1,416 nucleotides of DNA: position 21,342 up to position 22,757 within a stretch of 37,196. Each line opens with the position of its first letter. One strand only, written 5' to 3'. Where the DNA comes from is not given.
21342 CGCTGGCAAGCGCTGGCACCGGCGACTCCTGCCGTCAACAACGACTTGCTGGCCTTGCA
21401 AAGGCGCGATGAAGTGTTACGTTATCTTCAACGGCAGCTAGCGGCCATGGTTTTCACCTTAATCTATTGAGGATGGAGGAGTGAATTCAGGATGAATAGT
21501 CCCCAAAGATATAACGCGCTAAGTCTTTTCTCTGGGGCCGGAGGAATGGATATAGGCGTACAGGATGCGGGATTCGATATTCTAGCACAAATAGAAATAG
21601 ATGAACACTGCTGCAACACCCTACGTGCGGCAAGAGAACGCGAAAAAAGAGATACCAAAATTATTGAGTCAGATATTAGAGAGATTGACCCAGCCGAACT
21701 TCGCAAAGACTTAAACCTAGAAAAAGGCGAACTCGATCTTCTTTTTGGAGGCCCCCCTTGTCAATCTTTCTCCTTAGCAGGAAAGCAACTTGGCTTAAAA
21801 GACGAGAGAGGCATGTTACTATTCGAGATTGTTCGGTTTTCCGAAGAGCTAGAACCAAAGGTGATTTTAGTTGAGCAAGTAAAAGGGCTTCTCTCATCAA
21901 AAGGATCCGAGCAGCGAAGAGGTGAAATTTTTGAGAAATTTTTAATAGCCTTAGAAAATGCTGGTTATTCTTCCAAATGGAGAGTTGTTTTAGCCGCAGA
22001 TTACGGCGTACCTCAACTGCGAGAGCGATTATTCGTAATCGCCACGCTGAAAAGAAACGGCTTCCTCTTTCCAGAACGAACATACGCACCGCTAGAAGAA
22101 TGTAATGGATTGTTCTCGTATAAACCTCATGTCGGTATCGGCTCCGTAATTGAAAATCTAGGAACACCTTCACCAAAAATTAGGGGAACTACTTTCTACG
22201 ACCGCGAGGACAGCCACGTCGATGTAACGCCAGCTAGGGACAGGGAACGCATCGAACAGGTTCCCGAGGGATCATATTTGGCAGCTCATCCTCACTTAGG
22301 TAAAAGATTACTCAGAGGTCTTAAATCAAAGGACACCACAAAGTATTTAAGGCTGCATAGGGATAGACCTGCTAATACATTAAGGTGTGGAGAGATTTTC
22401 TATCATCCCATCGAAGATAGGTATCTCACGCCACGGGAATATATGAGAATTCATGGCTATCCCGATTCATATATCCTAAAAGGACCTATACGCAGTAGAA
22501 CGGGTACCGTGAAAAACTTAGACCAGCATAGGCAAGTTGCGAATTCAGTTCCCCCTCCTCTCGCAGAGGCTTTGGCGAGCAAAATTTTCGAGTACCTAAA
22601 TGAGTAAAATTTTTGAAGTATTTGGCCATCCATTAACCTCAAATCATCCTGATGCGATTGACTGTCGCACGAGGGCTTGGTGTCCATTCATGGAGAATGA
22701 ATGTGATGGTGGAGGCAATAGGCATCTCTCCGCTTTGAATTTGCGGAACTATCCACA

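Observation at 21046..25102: Integrase-less AT-rich defence island bracketed by ~174-bp direct repeats that duplicate a bidirectional host promoter region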

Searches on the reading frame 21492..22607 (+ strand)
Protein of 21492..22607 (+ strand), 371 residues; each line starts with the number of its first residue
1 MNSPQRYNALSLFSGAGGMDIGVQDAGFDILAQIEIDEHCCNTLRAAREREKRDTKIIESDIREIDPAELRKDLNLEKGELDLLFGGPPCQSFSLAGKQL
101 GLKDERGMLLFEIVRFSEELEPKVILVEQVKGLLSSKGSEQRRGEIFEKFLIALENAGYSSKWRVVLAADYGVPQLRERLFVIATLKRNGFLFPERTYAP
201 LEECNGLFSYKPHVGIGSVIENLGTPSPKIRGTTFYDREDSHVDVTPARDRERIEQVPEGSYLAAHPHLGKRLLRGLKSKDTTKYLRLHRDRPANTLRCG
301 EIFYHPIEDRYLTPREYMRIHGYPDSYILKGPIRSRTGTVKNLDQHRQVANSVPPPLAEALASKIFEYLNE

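Call 6: search_protein_families(library=pfam, proteins=[window:21492-22607:+], max_evalue=0.01)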
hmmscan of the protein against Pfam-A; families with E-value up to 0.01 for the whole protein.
window:21492-22607:+ (371 aa): 1 family
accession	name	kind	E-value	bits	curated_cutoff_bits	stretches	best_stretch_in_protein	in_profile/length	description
PF00145.23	DNA_methylase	-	7.9e-64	216.5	22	1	8-366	2-323/324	C-5 cytosine-specific DNA methylase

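Call 7: search_protein_families(library=ncbifam, proteins=[window:21492-22607:+], max_evalue=0.01)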
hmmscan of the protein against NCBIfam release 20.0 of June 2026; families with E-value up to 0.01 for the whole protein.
window:21492-22607:+ (371 aa): 2 families
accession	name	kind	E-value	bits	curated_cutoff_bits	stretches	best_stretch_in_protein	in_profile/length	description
TIGR00675.1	dcm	superfamily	7.6e-55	186.8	100.65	1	10-365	2-329/329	DNA (cytosine-5-)-methyltransferase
NF007772.0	PRK10458.1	subfamily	1.6e-10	40.2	710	1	7-160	89-253/472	DNA cytosine methylase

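Call 26: search_protein_families(library=padloc, proteins=[window:21492-22607:+], max_evalue=0.01)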
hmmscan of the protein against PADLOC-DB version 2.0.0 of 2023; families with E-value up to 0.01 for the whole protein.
window:21492-22607:+ (371 aa): 64 families (the best 25 are shown)
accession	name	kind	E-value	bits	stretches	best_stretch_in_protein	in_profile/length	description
PDLC03378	MTase_II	-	2.6e-78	261.7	1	6-370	2-331/344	Type II methyltransferase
PDLC03234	MTase_II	-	7.2e-74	247.3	1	6-370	4-367/375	Type II methyltransferase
PDLC03326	MTase_II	-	1.3e-68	230.1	1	6-370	4-377/412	Type II methyltransferase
PDLC03272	MTase_II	-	7e-67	224.3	1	2-370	70-391/407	Type II methyltransferase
PDLC00033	DruM2|DruM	-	1.5e-65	219.9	1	9-370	24-365/368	DNA cytosine methylase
PDLC00026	DruM2|DruM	-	3.9e-65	218.6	1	6-370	4-319/336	DNA cytosine methylase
PDLC00030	DruM2|DruM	-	1.3e-49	167.3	1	8-370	7-365/380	DNA cytosine methylase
PDLC03307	MTase_II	-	3.2e-48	162.9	1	8-371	2-371/382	Type II methyltransferase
PDLC02650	DrmMII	-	2.2e-45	153.3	2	6-135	8-138/435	DrmMII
PDLC03237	MTase_II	-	2.4e-45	152.9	2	11-187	798-970/1036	Type II methyltransferase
PDLC00027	DruM2|DruM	-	3.8e-43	146.2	2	8-224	13-210/361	DNA cytosine methylase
PDLC00029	DruM2|DruM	-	8.4e-42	141.7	1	7-189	5-169/329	DNA cytosine methylase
PDLC02656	DrmMII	-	1.2e-41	141.1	2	6-235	4-244/491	DrmMII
PDLC02649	DrmMII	-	3.7e-41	139.4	3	48-201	78-235/422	DrmMII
PDLC00031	DruM2|DruM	-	6e-41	138.7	2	8-239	13-221/361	DNA cytosine methylase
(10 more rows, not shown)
